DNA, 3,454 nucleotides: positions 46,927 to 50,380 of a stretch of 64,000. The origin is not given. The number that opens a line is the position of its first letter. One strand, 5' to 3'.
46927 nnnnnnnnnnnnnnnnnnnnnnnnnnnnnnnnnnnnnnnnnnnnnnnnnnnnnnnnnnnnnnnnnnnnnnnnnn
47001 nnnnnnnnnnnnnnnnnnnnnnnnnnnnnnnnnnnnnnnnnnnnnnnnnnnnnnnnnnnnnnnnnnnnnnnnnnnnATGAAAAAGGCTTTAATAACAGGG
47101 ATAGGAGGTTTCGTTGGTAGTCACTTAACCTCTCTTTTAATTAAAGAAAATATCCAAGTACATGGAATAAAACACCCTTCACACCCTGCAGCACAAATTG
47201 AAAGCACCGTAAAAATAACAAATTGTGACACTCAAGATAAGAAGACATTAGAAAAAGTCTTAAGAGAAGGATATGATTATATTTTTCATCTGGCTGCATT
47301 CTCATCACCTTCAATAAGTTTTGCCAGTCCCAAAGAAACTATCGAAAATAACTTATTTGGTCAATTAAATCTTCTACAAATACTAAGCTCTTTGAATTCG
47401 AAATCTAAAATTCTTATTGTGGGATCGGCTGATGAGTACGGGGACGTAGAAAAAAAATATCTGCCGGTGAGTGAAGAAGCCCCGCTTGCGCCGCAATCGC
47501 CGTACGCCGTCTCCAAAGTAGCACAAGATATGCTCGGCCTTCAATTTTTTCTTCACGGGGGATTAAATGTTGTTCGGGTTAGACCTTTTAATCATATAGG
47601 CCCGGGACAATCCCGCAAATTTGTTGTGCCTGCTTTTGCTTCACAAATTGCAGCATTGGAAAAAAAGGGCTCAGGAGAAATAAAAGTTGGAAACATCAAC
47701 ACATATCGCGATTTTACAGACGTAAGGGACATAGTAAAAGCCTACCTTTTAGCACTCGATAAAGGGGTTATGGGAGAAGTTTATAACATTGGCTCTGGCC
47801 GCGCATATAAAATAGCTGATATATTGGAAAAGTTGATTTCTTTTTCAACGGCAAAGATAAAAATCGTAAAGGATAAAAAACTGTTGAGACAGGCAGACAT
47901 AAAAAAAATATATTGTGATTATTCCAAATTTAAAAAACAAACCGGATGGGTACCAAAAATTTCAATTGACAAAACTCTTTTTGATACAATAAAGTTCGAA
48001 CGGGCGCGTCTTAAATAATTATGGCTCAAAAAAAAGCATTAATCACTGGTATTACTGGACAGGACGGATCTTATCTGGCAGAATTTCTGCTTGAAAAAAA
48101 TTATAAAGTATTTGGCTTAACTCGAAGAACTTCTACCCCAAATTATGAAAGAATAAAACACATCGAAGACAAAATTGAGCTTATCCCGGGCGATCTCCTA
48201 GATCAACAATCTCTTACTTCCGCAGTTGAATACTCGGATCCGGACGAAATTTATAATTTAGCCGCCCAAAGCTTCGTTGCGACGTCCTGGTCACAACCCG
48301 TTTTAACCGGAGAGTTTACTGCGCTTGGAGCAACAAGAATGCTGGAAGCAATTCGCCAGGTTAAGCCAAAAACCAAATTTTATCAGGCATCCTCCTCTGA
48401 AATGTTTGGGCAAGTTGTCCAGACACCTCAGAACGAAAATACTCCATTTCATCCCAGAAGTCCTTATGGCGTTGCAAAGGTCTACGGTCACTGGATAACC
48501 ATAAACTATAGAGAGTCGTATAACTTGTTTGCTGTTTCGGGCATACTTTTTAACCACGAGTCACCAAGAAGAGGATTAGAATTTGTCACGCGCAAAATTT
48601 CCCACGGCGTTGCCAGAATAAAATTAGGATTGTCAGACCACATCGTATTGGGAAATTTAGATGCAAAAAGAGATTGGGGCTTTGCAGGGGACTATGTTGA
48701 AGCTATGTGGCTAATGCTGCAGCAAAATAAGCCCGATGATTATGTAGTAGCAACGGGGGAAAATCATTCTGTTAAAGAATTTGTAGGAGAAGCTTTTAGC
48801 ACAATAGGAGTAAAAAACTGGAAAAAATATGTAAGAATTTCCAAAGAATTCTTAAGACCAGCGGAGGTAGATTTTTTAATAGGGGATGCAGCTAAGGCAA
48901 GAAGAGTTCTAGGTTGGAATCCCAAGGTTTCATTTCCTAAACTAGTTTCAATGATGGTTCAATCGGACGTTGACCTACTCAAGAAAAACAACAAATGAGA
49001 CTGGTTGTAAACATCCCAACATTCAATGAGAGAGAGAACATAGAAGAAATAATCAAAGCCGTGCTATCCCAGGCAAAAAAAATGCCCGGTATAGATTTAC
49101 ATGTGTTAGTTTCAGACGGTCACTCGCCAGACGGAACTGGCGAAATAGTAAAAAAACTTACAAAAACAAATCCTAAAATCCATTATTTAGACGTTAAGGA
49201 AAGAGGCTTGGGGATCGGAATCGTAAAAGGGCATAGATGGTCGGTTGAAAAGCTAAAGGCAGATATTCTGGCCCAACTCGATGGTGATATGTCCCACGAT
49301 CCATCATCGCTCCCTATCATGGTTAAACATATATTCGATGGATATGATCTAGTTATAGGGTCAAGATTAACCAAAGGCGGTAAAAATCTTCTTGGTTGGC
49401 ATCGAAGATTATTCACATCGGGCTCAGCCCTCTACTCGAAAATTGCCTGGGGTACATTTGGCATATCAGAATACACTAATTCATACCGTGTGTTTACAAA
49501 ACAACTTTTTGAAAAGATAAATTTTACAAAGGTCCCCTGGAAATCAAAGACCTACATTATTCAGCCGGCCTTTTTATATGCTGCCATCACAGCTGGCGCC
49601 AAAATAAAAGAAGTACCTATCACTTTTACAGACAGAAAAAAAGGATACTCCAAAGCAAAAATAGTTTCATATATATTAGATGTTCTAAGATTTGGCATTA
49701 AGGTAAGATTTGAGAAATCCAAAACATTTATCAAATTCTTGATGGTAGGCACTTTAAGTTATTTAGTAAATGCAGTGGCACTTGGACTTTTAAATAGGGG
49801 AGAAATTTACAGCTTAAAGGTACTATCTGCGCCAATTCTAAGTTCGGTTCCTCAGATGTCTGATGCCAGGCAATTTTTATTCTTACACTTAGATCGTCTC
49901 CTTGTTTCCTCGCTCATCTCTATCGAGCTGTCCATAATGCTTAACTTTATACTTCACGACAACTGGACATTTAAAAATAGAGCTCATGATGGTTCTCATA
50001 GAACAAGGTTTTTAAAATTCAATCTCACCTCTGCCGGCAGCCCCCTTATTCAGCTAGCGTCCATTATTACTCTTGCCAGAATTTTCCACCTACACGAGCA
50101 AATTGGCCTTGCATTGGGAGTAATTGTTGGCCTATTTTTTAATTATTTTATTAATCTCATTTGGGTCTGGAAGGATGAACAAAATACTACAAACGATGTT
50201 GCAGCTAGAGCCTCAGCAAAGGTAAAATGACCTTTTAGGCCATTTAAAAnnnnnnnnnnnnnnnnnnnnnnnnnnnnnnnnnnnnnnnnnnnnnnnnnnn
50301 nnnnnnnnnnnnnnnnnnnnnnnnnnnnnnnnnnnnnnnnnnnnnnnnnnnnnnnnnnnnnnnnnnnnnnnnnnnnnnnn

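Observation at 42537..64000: About 22-kb cell-surface glycan superlocus with three nucleotide-sugar pathways and iterated GT2 (Dpm1-like) / GT-C membrane glycosyltransferase pairs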

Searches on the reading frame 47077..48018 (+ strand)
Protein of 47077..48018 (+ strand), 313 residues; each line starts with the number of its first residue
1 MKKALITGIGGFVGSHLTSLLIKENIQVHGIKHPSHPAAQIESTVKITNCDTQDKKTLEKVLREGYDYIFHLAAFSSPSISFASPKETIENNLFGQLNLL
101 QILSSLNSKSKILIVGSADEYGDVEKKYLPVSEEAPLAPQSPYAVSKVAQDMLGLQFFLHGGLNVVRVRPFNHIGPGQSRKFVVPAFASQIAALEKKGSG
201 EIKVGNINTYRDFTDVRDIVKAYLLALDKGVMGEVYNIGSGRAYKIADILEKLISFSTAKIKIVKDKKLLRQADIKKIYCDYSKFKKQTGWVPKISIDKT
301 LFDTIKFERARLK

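Call 3: search_protein_families(library=pfam, proteins=[window:47077-48018:+])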
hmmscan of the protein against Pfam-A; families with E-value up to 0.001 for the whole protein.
window:47077-48018:+ (313 aa): 5 families
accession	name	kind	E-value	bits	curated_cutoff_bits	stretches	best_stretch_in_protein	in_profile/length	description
PF16363.11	GDP_Man_Dehyd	-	2.6e-61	208.4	27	1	5-301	1-329/332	GDP-mannose 4,6 dehydratase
PF01370.27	Epimerase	-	2.7e-52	178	20.9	1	4-239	1-240/240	NAD dependent epimerase/dehydratase family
PF02719.21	Polysacc_synt_2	-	3.5e-14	53.1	20.2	1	5-262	2-252/293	Polysaccharide biosynthesis protein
PF01073.25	3Beta_HSD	-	3.4e-10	39.9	22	1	5-228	1-230/280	3-beta hydroxysteroid dehydrogenase/isomerase family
PF04321.23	RmlD_sub_bind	-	1.7e-06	27.8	27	1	3-150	2-132/287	RmlD substrate binding domain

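Call 10: search_protein_families(library=ncbifam, proteins=[window:47077-48018:+], max_evalue=0.00001)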
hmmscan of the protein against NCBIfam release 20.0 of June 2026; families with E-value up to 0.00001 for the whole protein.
window:47077-48018:+ (313 aa): 21 families
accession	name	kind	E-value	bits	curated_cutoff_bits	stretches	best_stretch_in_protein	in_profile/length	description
TIGR04180.1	EDH_00030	hypoth_equivalog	3.1e-53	180.8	475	1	5-295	2-296/297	NAD-dependent 4,6-dehydratase LegB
TIGR01181.1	dTDP_gluc_dehyt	equivalog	2.4e-36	125.5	365.1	1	4-307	2-310/321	dTDP-glucose 4,6-dehydratase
TIGR01179.1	galE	equivalog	4.5e-31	107.9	262.3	2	4-179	2-182/332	UDP-glucose 4-epimerase GalE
TIGR01472.1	gmd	equivalog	2.9e-30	105.6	415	1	2-301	1-331/342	GDP-mannose 4,6-dehydratase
TIGR02622.1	CDP_4_6_dhtase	equivalog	9.8e-22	77.5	278.45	1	2-309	5-331/352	CDP-glucose 4,6-dehydratase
TIGR02197.1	heptose_epim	equivalog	1.9e-19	70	274.6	1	5-264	2-269/316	ADP-glyceromanno-heptose 6-epimerase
TIGR03466.1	HpnA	hypoth_equivalog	5.7e-19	68.2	367.65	1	3-265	2-254/327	hopanoid-associated sugar epimerase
NF007582.0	PRK10217.1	equivalog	3.7e-18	65.7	698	1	1-307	1-330/355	dTDP-glucose 4,6-dehydratase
NF052578.1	StrlDmthSdmBMthl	equivalog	3.3e-17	63.2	600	1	4-281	3-270/328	sterol demethylase protein SdmB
NF011728.1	PRK15181.1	equivalog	1.8e-15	56.8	760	1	2-307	16-336/348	Vi polysaccharide biosynthesis UDP-N-acetylglucosaminuronic acid C-4 epimerase TviC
NF007956.0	PRK10675.1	subfamily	1.7e-14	53.7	394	1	4-307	3-328/338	UDP-glucose 4-epimerase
NF007490.0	PRK10084.1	subfamily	4.1e-14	52.4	649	1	3-307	2-333/361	dTDP-glucose 4,6-dehydratase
NF043036.1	ErythonDh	equivalog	8e-14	51.5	325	1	3-191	2-197/321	D-erythronate dehydrogenase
NF008872.0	PRK11908.1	equivalog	2.5e-12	46.5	294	1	1-309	1-336/349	bifunctional UDP-4-keto-pentose/UDP-xylose synthase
NF042423.1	oxyalk_red_Shew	equivalog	1.5e-11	44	580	1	2-255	9-255/331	2-alkyl-3-oxoalkanoate reductase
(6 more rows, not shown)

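Call 31: search_solved_structures(query=window:47077-48018:+, max_evalue=1e-10)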
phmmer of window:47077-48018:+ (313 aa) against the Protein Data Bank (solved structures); distinct sequences matched with E-value up to 1e-10: 87 (the best 60 are shown).
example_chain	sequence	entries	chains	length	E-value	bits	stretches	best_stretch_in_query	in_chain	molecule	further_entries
2pk3_A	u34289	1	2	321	7.9e-66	226.1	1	3-307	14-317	GDP-6-deoxy-D-lyxo-4-hexulose reductase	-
6x3b_A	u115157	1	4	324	3.9e-51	177.8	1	4-302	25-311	GDP-6-deoxy-D-mannose reductase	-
7us5_A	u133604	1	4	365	3.7e-33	118.8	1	2-310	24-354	GDP-D-GLYCERO-D-MANNO-HEPTOSE 4,6-DEHYDRATASE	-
4lw8_A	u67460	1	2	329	4.2e-33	118.7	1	2-303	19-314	Putative epimerase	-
4zrm_A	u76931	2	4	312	1.4e-30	110.4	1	4-311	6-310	UDP-glucose 4-epimerase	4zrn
6k0i_A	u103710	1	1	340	1.5e-23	87.3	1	3-305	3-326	UDP-glucose 4-epimerase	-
6k0g_A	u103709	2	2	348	1.6e-23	87.2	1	3-305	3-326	UDP-glucose 4-epimerase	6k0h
6dnt_A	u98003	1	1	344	1.8e-23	87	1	2-307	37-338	NAD-dependent epimerase/dehydratase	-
1db3_A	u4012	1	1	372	2.5e-23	86.6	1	2-253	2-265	GDP-MANNOSE 4,6-DEHYDRATASE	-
6bwl_A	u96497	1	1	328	5.7e-23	85.4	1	3-304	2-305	Pal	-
2z1m_A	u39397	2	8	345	1.4e-22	84.1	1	2-257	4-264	GDP-D-mannose dehydratase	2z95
6bi4_A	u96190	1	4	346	1.6e-22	83.9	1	5-307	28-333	dTDP-glucose 4,6-dehydratase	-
7kf3_A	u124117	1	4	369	1.7e-22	83.8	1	2-303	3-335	GDP-mannose 4,6-dehydratase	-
2hun_A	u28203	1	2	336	5.4e-21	78.9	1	3-306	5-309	336aa long hypothetical dTDP-glucose 4,6-dehydratase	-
3vps_A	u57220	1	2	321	1e-20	78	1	3-260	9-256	NAD-dependent epimerase/dehydratase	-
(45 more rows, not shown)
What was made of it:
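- On GDP-D-rhamnose pathway (Gmd + Rmd): Rmd best matches the solved Rmd enzymes 2PK3 (8e-66) and 6X3B (4e-51), with a wide gap to the next hit (call 31).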

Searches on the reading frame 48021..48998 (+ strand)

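Call 3: search_protein_families(library=pfam, proteins=[window:48021-48998:+])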
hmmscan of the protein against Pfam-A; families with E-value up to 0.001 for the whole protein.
window:48021-48998:+ (325 aa): 5 families
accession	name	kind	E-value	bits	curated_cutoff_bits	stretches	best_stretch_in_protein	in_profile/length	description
PF16363.11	GDP_Man_Dehyd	-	8.4e-133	443.3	27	1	7-312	1-332/332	GDP-mannose 4,6 dehydratase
PF01370.27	Epimerase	-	8.5e-71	238.6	20.9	1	6-244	1-240/240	NAD dependent epimerase/dehydratase family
PF04321.23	RmlD_sub_bind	-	1e-08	35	27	1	5-176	2-152/287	RmlD substrate binding domain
PF05368.20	NmrA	-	2.3e-08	34.4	27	1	3-73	2-71/298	NmrA-like family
PF13460.12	NAD_binding_10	-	0.00095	19.5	27.2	0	10-73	1-62/184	NAD(P)H-binding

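Call 10: search_protein_families(library=ncbifam, proteins=[window:48021-48998:+], max_evalue=0.00001)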
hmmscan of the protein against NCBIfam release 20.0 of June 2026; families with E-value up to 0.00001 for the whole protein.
window:48021-48998:+ (325 aa): 12 families
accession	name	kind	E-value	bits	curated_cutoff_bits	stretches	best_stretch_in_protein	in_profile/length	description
TIGR01472.1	gmd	equivalog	9.8e-134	445.8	415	1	4-319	1-341/342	GDP-mannose 4,6-dehydratase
TIGR01181.1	dTDP_gluc_dehyt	equivalog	6.7e-31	107.6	365.1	1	6-313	2-308/321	dTDP-glucose 4,6-dehydratase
TIGR04180.1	EDH_00030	hypoth_equivalog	5e-29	101.3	475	1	7-303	2-296/297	NAD-dependent 4,6-dehydratase LegB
TIGR02622.1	CDP_4_6_dhtase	equivalog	1.2e-23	83.9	278.45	1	3-167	4-172/352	CDP-glucose 4,6-dehydratase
TIGR01179.1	galE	equivalog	5.2e-23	81.4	262.3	1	6-172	2-169/332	UDP-glucose 4-epimerase GalE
NF043036.1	ErythonDh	equivalog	2.1e-11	43.6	325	1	5-163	2-163/321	D-erythronate dehydrogenase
NF007582.0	PRK10217.1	equivalog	9.2e-11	41.4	698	1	4-307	2-322/355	dTDP-glucose 4,6-dehydratase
NF007490.0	PRK10084.1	subfamily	9.3e-11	41.3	649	1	5-308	2-326/361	dTDP-glucose 4,6-dehydratase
NF007956.0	PRK10675.1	subfamily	5e-09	35.7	394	1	5-157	2-157/338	UDP-glucose 4-epimerase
NF011728.1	PRK15181.1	equivalog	7.4e-09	35.1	760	1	2-255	14-275/348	Vi polysaccharide biosynthesis UDP-N-acetylglucosaminuronic acid C-4 epimerase TviC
TIGR03466.1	HpnA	hypoth_equivalog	2e-07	30.2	367.65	1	5-150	2-139/327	hopanoid-associated sugar epimerase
NF052578.1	StrlDmthSdmBMthl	equivalog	6e-07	29.5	600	1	6-255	3-238/328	sterol demethylase protein SdmB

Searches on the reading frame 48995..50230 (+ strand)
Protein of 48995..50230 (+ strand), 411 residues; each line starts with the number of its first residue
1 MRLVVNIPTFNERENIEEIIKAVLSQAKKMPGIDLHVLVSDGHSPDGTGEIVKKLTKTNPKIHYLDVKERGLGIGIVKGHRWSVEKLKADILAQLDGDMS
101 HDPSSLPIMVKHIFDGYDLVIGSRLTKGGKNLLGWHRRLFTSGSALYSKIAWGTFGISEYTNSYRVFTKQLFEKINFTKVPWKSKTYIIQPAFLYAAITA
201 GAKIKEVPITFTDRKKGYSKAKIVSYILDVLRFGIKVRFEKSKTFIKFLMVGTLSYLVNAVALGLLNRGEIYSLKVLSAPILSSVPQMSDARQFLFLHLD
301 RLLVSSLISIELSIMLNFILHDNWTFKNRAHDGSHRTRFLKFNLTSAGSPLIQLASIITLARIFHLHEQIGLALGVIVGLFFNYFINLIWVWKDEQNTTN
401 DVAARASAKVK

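Call 3: search_protein_families(library=pfam, proteins=[window:48995-50230:+])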
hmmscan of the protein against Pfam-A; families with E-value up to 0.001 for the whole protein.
window:48995-50230:+ (411 aa): 2 families
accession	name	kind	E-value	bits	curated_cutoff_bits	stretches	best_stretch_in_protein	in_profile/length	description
PF00535.33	Glycos_transf_2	-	7.1e-24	85.1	23.3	1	6-174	3-166/168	Glycosyl transferase family 2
PF04138.20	GtrA_DPMS_TM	-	7.3e-19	68.5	26.1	1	302-392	28-117/117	GtrA/DPMS, transmembrane domain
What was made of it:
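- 48995..50230 (+): DPMS-like polyprenyl-phosphate glycosyl synthase: GT2 catalytic domain fused to a GtrA/DPMS 4-helix membrane domain. Pfam Glycos_transf_2 plus GtrA_DPMS_TM (call 3).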

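Call 10: search_protein_families(library=ncbifam, proteins=[window:48995-50230:+], max_evalue=0.00001)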
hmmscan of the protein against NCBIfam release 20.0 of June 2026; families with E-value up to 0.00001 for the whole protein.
window:48995-50230:+ (411 aa): 9 families
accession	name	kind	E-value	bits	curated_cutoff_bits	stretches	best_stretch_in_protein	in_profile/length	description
NF047588.1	GlcsyltransPgfSStrep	equivalog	2e-14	53.5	500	1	1-160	1-156/308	glycosyltransferase PgfS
TIGR04182.1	glyco_TIGR04182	equivalog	8.6e-14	51.6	325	1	4-222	3-200/293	S-layer glycoprotein N-glycosyltransferase AglJ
NF050050.1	ProtGlycPglI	equivalog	2.5e-10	40.2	500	1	3-130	4-125/306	GalNAc(5)-diNAcBac-PP-undecaprenol beta-1,3-glucosyltransferase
TIGR03937.1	PgaC_IcaA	equivalog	3e-10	39.6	422.3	1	5-115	49-152/407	poly-beta-1,6-N-acetyl-D-glucosamine synthase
NF041391.1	DPhHxTase_Halo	equivalog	4.2e-10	39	375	1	15-215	5-187/213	dolichyl-phosphate hexose transferase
NF058614.1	PPMAGASynPpgS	equivalog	8.8e-09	35.1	370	1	6-180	5-170/226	polyprenyl-phospho-N-acetylgalactosaminyl synthase PpgS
TIGR03469.1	HpnB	hypoth_equivalog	4.4e-07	29.3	379.25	1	4-114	47-161/386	hopene-associated glycosyltransferase HpnB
NF007986.1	PRK10714.1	equivalog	8e-07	28.4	529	1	4-224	9-213/316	undecaprenyl-phosphate 4-deoxy-4-formamido-L-arabinose transferase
NF038302.1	EPS_HpsE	equivalog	2.9e-06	26.5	300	1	2-100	2-98/307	hormogonium polysaccharide biosynthesis glycosyltransferase HpsE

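Call 24: search_solved_structures(query=window:48995-50230:+, max_evalue=0.01, show_alignments=1)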
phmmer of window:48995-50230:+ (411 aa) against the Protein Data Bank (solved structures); distinct sequences matched with E-value up to 0.01: 10.
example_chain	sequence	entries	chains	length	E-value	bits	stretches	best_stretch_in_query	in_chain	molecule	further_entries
5mlz_A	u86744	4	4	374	7.6e-29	104.1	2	1-265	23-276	Dolichol monophosphate mannose synthase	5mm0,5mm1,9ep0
9omm_A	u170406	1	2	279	4.7e-06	29.1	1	4-129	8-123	Glycosyltransferase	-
9omj_A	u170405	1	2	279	4.7e-06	29.1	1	4-129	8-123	Glycosyltransferase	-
9omh_A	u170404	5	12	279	4.7e-06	29.1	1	4-129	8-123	Glycosyltransferase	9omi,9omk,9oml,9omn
9hwj_A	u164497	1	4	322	1.2e-05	27.8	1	4-138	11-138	Undecaprenyl-phosphate 4-deoxy-4-formamido-L-arabinose transferase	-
9bhc_C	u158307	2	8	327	2.5e-05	26.7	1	4-122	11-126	Undecaprenyl-phosphate 4-deoxy-4-formamido-L-arabinose transferase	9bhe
8vxh_A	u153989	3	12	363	3.2e-05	26.4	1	4-122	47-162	Undecaprenyl-phosphate 4-deoxy-4-formamido-L-arabinose transferase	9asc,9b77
2z87_A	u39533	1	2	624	0.00058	22.2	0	5-109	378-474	Chondroitin synthase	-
2z86_A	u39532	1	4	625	0.00058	22.2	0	5-109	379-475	Chondroitin synthase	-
6h1j_A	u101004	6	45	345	0.0017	20.7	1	4-148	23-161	Probable ss-1,3-N-acetylglucosaminyltransferase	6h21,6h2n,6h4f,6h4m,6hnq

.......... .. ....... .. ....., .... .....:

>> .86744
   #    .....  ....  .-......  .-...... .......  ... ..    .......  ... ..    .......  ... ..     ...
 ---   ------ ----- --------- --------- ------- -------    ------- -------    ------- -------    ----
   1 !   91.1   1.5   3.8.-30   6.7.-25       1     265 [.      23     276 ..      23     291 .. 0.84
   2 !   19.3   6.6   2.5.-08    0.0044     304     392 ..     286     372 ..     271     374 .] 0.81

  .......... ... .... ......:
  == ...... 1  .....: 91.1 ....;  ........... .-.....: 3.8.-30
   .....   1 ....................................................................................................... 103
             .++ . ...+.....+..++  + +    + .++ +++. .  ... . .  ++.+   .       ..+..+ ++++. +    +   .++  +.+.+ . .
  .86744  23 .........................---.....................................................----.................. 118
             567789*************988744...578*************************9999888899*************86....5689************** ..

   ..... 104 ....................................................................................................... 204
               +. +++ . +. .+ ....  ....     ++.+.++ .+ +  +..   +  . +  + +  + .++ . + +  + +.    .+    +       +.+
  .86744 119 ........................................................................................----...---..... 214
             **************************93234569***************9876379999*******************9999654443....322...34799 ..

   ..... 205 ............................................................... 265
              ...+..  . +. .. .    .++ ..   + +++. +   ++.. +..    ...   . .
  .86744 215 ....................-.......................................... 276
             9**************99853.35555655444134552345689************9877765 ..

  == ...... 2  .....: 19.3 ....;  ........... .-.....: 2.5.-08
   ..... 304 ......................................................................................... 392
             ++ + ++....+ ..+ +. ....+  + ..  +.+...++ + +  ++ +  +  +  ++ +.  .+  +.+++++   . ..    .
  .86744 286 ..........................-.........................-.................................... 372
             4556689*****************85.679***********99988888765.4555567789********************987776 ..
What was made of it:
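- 48995..50230 (+): Full-length match to Pyrococcus dolichol-phosphate mannose synthase 5MLZ at 7.6e-29, with D96-x-D98 aligned to its DAD motif (call 24).
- Closest known: Pyrococcus furiosus dolichol-phosphate mannose synthase. Same: 48995 aligns over the catalytic domain, interface helices and the 4-helix membrane domain, with the DxD conserved (call 24).
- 48995 is a full-length homolog of the solved dolichol-phosphate mannose synthase, including the membrane domain and DxD (call 24). A DPMS homolog is present (call 24).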
